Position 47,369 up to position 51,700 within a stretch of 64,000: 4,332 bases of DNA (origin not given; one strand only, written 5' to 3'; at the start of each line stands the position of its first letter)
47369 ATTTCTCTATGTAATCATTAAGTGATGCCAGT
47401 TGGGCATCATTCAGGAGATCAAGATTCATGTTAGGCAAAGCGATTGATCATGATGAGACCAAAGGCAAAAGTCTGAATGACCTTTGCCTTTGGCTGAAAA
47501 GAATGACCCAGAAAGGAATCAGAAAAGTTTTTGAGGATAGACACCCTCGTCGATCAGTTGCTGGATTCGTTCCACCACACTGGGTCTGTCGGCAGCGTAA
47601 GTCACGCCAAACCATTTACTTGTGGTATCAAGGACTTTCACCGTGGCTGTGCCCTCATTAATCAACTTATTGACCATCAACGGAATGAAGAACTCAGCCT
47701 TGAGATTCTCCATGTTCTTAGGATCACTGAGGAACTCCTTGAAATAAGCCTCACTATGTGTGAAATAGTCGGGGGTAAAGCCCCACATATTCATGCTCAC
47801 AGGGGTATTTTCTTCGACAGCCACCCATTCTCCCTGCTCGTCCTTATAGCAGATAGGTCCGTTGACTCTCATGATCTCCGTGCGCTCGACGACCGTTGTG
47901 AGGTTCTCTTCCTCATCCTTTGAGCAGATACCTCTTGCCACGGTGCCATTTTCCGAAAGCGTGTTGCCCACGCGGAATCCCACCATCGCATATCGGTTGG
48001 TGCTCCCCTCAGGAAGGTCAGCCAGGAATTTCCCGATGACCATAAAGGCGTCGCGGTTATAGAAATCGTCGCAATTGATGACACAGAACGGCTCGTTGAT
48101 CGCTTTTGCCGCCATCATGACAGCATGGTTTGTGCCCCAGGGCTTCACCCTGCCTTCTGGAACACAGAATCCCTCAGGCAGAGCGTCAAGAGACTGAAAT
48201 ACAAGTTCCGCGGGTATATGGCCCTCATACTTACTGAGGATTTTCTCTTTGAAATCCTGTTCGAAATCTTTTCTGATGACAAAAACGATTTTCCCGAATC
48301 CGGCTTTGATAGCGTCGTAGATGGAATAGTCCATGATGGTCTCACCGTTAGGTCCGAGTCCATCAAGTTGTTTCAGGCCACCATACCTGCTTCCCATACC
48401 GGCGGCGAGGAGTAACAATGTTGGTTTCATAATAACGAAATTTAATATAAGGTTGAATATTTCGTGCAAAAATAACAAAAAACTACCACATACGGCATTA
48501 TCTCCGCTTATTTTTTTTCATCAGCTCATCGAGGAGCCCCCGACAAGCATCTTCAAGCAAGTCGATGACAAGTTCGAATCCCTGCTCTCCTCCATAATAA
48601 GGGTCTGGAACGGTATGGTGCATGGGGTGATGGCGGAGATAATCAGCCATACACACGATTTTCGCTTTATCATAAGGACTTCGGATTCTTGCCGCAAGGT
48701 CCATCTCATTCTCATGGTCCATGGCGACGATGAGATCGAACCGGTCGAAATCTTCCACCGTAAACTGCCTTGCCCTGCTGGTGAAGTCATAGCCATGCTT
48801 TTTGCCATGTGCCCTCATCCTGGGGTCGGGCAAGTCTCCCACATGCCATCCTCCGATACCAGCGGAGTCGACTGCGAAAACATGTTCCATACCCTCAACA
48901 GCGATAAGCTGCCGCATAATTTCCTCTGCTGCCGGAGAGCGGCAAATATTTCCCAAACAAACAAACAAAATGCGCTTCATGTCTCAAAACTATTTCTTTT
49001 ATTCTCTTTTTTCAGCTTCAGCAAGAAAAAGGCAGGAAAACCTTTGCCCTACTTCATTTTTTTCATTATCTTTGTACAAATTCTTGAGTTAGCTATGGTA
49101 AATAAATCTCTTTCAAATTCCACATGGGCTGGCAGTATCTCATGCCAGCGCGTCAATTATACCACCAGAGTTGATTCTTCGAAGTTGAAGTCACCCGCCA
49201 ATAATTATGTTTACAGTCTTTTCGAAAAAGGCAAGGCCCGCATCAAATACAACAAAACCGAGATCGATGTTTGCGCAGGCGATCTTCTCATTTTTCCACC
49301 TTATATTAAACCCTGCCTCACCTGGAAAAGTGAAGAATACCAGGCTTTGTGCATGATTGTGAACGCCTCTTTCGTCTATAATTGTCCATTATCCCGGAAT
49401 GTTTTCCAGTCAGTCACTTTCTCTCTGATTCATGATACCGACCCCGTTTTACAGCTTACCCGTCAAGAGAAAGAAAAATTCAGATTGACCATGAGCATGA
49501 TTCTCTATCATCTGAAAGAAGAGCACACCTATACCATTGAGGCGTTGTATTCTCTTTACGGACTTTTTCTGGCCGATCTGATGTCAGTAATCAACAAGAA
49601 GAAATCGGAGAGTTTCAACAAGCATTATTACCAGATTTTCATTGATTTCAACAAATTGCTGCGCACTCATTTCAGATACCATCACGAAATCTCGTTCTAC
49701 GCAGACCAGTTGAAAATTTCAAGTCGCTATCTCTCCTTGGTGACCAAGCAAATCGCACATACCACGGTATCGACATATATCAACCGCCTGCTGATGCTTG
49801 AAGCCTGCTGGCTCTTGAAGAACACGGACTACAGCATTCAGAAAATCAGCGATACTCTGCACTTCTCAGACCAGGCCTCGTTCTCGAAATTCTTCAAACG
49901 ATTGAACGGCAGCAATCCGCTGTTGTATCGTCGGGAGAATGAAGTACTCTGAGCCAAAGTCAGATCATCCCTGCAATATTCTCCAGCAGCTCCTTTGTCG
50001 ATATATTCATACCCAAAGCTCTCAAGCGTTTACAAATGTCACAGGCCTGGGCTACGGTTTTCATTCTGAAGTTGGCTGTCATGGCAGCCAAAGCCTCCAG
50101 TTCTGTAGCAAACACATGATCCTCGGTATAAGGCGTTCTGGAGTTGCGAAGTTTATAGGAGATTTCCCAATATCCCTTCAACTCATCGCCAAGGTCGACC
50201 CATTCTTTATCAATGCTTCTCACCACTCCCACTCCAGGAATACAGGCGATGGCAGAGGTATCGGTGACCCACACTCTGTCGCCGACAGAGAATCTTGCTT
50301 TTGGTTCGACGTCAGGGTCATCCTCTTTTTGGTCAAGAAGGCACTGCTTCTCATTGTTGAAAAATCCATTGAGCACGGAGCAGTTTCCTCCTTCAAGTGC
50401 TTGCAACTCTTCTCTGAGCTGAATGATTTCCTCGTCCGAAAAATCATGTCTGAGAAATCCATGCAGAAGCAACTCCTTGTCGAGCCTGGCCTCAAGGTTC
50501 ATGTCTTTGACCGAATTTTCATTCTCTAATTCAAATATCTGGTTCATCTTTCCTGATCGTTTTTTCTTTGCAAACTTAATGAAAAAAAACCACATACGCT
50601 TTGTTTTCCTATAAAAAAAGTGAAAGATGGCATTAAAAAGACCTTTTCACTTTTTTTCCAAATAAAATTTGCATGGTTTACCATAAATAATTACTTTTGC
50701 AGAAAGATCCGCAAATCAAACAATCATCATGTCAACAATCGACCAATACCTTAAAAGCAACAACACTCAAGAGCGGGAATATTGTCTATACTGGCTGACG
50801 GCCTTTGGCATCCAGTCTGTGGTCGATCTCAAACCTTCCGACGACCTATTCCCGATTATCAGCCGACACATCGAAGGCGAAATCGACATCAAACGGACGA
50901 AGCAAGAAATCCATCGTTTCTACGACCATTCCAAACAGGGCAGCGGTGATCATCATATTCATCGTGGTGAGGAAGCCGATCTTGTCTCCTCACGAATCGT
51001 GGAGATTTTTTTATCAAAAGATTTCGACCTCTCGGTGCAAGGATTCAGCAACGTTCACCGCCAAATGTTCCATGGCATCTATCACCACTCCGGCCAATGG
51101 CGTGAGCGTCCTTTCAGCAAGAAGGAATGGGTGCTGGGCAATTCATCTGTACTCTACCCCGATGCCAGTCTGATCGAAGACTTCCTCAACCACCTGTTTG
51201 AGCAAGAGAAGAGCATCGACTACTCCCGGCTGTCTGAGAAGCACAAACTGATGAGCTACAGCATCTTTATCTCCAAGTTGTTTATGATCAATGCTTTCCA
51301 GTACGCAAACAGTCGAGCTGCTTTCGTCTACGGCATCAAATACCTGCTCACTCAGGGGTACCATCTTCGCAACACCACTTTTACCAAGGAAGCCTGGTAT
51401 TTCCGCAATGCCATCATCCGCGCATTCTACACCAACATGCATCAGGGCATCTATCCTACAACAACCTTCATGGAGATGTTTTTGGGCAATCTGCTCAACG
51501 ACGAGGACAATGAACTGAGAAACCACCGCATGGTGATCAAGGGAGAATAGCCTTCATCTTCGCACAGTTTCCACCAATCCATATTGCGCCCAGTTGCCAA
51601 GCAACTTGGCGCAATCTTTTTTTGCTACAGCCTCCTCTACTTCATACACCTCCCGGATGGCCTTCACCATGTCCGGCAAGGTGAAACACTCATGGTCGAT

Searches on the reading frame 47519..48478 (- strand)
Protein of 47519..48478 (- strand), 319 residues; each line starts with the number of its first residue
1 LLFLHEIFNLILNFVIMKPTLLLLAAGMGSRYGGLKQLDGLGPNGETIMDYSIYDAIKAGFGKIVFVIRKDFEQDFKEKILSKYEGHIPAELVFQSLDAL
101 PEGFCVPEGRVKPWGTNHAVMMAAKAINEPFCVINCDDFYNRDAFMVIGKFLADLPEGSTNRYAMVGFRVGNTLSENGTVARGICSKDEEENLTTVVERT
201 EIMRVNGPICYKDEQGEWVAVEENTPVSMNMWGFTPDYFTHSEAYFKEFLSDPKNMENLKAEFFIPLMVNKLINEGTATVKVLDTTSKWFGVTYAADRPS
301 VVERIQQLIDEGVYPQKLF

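Call 72: search_protein_families(library=pfam, proteins=[window:47519-48478:-], max_evalue=0.01)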
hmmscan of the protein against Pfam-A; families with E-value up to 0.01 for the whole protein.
window:47519-48478:- (319 aa): 2 families
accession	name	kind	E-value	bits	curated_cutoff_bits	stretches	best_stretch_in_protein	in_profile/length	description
PF12804.13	NTP_transf_3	-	0.00073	20.2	27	1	22-72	2-50/160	MobA-like NTP transferase domain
PF00483.29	NTP_transferase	-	0.0011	19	21.2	1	45-157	30-129/245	Nucleotidyl transferase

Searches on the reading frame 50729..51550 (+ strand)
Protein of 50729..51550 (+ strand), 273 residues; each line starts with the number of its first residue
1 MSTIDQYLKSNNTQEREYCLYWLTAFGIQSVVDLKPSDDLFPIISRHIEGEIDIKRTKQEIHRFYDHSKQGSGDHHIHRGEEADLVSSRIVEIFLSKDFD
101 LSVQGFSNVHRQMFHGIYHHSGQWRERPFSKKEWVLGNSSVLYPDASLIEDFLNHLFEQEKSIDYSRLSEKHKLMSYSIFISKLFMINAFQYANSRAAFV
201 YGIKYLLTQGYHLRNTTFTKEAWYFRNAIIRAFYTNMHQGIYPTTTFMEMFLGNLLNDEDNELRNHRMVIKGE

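Call 3: search_protein_families(library=pfam, proteins=[window:50729-51550:+], max_evalue=0.1)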
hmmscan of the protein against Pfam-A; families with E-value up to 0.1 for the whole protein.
window:50729-51550:+ (273 aa): 2 families
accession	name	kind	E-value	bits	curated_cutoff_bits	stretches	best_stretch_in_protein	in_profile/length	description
PF02661.23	Fic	-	0.0003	22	24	1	101-205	2-92/93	Fic/DOC family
PF16443.10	DUF5040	-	0.045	13.8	25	1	189-230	90-133/227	Domain of unknown function (DUF5040)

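Call 4: search_protein_families(library=ncbifam, proteins=[window:50729-51550:+], max_evalue=0.1)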
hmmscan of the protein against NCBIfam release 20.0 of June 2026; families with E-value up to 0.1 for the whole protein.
window:50729-51550:+ (273 aa): 2 families
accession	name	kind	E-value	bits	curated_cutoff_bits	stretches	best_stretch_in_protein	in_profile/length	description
NF046029.1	ProtAdlyltaseNmFic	equivalog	0.0035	17.1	230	1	102-158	28-84/177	protein adenylyltransferase Fic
NF007672.0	PRK10347.1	equivalog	0.0074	16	181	1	106-225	59-172/200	putative adenosine monophosphate-protein transferase Fic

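Call 23: find_homologous_proteins(query=window:50729-51550:+)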
Query window:50729-51550:+ (273 aa): 242 proteins with E <= 0.001 among 414 candidates; the best 120 are listed.
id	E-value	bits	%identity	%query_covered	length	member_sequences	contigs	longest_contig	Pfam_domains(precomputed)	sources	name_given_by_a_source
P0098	2.9e-181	619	99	100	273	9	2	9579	-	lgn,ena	-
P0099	1.4e-150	518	83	100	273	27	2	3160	-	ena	-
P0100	2.3e-123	429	67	100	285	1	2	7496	-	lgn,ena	-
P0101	1.9e-118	413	66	100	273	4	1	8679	-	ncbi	-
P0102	5.5e-118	411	66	100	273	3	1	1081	-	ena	-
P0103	6.6e-118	411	65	100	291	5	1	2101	-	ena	-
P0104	1.0e-117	411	67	100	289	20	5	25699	PF02661.24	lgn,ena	-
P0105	7.0e-117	408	65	100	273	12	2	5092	-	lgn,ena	-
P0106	2.2e-115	403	65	100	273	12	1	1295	-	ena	-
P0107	1.9e-114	400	66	100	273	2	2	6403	PF02661.24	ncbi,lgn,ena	-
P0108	4.5e-114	399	65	100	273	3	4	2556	-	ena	-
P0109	1.4e-113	397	63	100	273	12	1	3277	-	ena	-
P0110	9.9e-113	394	64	100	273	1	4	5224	-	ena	-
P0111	1.1e-110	388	64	100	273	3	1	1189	PF02661.24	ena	-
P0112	1.2e-108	381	60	100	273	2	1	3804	-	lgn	-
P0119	6.3e-106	372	63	100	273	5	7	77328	-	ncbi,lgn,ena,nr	ncbi:MAG: hypothetical protein J5548_12045 [Prevotella sp.]|nr:hypothetical protein [Prevotella sp.]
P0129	4.4e-103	363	61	100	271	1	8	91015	-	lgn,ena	-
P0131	1.3e-102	361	60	100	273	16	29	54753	-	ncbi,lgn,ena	-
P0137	5.6e-101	356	60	100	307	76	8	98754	PF02661.24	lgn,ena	-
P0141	1.3e-97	345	57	100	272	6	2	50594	-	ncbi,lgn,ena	-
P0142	1.7e-90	321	57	100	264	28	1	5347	-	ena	-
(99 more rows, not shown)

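Call 24: find_encoding_contigs(protein=P0141, flank=8000, max_places=2)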
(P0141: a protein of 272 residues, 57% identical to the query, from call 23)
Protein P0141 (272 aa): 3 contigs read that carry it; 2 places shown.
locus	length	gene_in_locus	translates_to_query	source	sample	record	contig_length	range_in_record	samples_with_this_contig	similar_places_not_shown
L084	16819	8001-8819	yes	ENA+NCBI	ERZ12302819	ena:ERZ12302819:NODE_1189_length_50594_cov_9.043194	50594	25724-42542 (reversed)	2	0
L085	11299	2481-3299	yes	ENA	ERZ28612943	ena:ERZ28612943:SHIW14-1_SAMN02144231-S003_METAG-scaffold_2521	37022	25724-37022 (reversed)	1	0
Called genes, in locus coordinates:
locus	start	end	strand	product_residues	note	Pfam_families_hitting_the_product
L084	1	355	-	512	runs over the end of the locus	PF16510:P22_portal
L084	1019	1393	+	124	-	-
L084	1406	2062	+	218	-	-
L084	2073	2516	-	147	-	PF01025:GrpE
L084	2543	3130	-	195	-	PF08271:Zn_Ribbon_TF (faint), PF01476:LysM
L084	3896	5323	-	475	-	PF13537:GATase_7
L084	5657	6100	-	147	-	-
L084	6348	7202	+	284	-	PF00165:HTH_AraC (faint), PF12833:HTH_18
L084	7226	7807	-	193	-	-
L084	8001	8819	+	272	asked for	-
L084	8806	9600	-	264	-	PF05402:PqqD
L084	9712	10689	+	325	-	PF00535:Glycos_transf_2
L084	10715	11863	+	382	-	PF14397:ATPgrasp_ST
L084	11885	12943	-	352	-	PF01757:Acyl_transf_3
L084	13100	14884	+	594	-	PF00884:Sulfatase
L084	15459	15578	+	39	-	-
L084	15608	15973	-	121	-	PF10825:DUF2752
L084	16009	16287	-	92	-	PF04505:CD225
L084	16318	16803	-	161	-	PF14237:GYF_2, PF04505:CD225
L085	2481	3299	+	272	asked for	-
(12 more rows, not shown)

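Call 25: find_encoding_contigs(protein=P0119, flank=8000, max_places=2)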
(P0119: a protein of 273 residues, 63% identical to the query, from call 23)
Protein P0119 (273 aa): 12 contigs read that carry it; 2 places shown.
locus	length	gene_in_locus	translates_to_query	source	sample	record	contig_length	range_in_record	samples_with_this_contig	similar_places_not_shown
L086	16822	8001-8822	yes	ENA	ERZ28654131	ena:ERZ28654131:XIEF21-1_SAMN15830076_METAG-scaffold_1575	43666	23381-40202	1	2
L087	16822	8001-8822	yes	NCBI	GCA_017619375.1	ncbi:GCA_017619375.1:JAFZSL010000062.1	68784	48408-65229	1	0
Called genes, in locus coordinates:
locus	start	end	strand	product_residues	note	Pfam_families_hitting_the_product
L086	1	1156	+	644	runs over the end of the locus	PF04055:Radical_SAM (faint), PF08497:Radical_SAM_N, PF11842:DUF3362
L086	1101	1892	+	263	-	-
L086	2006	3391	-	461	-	PF02878:PGM_PMM_I, PF02879:PGM_PMM_II, PF02880:PGM_PMM_III, PF00408:PGM_PMM_IV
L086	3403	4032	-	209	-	PF16109:DUF4827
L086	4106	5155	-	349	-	PF01368:DHH, PF02272:DHHA1 (weak)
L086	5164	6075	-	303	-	-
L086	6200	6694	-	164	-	PF01451:LMWPc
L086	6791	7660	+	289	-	PF00165:HTH_AraC (faint), PF12833:HTH_18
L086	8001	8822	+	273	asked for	-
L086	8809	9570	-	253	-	PF00717:Peptidase_S24 (weak), PF05402:PqqD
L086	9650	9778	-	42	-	-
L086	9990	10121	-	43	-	-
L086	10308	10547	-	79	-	PF04226:Transgly_assoc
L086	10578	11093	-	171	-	PF03852:Vsr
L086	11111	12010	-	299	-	PF25087:GMPPB_C (faint), PF14602:Hexapep_2 (faint), PF00132:Hexapep (weak)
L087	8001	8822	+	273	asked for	-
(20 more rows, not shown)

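Call 26: find_encoding_contigs(protein=P0131, flank=8000, max_places=2)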
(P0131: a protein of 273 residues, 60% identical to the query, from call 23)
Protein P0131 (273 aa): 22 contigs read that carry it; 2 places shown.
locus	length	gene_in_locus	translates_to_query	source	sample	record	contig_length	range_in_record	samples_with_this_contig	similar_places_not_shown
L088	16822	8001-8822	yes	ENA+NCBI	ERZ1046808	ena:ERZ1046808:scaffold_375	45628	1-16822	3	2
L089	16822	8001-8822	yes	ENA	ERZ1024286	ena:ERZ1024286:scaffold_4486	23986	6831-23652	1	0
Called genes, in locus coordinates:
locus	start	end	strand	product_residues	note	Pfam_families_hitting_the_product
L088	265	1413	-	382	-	PF00583:Acetyltransf_1 (faint)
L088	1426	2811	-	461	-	PF02878:PGM_PMM_I, PF02879:PGM_PMM_II, PF02880:PGM_PMM_III, PF00408:PGM_PMM_IV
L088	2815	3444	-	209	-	PF16109:DUF4827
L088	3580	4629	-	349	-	PF01368:DHH, PF02272:DHHA1 (faint)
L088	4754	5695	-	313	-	-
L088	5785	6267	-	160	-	PF01451:LMWPc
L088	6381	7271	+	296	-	PF12833:HTH_18, PF00165:HTH_AraC (weak)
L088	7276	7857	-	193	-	-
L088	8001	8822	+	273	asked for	-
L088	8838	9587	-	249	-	PF00717:Peptidase_S24 (weak), PF05402:PqqD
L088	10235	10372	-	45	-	-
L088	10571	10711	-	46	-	-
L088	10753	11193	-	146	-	-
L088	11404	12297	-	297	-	PF25084:LbH_EIF2B (faint), PF25087:GMPPB_C (faint), PF00132:Hexapep (weak)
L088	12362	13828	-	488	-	PF20434:BD-FAE, PF07859:Abhydrolase_3, PF00326:Peptidase_S9, PF00657:Lipase_GDSL, PF13472:Lipase_GDSL_2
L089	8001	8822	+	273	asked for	-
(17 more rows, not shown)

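Call 72: search_protein_families(library=pfam, proteins=[L084:9712-10689:+, L084:13100-14884:+], max_evalue=0.01)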
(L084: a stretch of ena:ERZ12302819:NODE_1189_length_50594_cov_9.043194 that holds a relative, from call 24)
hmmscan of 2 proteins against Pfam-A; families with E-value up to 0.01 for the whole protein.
L084:9712-10689:+ (325 aa): 2 families
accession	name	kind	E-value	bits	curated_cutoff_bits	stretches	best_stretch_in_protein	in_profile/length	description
PF00535.33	Glycos_transf_2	-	1.5e-27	97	23.3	1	9-178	2-167/168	Glycosyl transferase family 2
PF13641.12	Glyco_tranf_2_3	-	0.0053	17.2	27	0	6-150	2-141/230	Glycosyltransferase like family 2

L084:13100-14884:+ (594 aa): 2 families
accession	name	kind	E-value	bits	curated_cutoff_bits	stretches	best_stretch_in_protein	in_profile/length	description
PF00884.28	Sulfatase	-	1.6e-34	120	25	1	258-525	3-279/301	Sulfatase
PF08019.17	EptA_B_N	-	4.1e-05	23.9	22.3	1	62-175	2-115/152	Phosphoethanolamine transferase EptA/EptB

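Call 82: find_encoding_contigs(protein=P0137, flank=5000, max_places=1)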
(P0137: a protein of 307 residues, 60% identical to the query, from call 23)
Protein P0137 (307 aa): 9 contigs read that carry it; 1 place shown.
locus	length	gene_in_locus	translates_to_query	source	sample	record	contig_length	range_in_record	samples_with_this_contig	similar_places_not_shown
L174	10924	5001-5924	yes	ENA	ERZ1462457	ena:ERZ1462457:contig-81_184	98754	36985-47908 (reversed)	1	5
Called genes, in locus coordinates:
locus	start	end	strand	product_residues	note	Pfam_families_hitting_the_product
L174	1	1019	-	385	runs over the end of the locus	PF01368:DHH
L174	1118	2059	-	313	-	-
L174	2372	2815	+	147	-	PF20475:DUF6717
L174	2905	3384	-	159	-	PF01451:LMWPc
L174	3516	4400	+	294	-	PF12833:HTH_18, PF00165:HTH_AraC (weak)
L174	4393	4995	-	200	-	-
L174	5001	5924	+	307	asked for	PF02661:Fic (weak)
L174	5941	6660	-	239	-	PF00717:Peptidase_S24 (weak), PF05402:PqqD (faint)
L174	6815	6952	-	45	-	-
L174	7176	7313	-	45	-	-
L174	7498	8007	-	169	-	PF03852:Vsr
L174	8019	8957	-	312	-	PF25087:GMPPB_C (faint), PF00132:Hexapep (weak)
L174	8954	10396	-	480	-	PF20434:BD-FAE, PF07859:Abhydrolase_3, PF00326:Peptidase_S9 (weak), PF00657:Lipase_GDSL, PF13472:Lipase_GDSL_2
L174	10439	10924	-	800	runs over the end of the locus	PF00580:UvrD-helicase, PF13245:AAA_19, PF13604:AAA_30 (faint), PF01443:Viral_helicase1 (faint), PF13361:UvrD_C, PF13538:UvrD_C_2, PF21196:PcrA_UvrD_tudor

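Call 83: find_encoding_contigs(protein=P0129, flank=5000, max_places=1)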
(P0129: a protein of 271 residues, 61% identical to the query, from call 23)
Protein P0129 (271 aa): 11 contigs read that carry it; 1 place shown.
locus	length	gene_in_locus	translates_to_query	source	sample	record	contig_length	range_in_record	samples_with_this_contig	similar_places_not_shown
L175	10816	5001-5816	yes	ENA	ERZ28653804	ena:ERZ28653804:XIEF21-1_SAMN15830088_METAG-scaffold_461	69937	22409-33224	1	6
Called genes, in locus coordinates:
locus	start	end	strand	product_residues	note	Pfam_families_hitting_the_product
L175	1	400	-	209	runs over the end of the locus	PF16109:DUF4827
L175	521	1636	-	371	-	PF01368:DHH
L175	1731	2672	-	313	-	-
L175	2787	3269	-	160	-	PF01451:LMWPc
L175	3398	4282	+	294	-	PF12833:HTH_18, PF00165:HTH_AraC (weak)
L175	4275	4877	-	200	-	-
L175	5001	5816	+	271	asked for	-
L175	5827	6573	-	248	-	PF00717:Peptidase_S24 (weak), PF05402:PqqD (weak)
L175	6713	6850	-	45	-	-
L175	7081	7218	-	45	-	-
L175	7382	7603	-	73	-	-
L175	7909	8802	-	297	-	PF00132:Hexapep (weak)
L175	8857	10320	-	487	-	PF20434:BD-FAE, PF07859:Abhydrolase_3, PF00326:Peptidase_S9, PF00657:Lipase_GDSL, PF13472:Lipase_GDSL_2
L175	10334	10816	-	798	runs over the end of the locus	PF00580:UvrD-helicase, PF13245:AAA_19, PF13604:AAA_30 (faint), PF01443:Viral_helicase1 (faint), PF13361:UvrD_C, PF13538:UvrD_C_2, PF21196:PcrA_UvrD_tudor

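Call 84: find_encoding_contigs(protein=P0142, flank=5000, max_places=1)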
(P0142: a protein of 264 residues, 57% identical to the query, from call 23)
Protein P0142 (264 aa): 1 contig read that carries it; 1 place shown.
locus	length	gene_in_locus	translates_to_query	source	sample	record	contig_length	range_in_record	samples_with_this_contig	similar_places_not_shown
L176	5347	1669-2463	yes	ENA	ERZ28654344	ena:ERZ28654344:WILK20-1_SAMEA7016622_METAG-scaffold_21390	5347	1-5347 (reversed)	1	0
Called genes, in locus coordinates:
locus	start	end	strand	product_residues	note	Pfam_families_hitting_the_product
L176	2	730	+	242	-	?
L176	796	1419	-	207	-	-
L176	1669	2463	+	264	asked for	-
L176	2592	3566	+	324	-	PF00535:Glycos_transf_2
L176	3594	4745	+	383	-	PF14397:ATPgrasp_ST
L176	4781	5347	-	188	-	?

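Call 90: search_protein_families(library=ncbifam, proteins=[L084:11885-12943:-], max_evalue=0.001)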
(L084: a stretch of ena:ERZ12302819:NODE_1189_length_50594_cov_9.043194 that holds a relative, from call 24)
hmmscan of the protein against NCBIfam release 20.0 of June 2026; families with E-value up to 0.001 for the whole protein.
L084:11885-12943:- (352 aa): 0 families
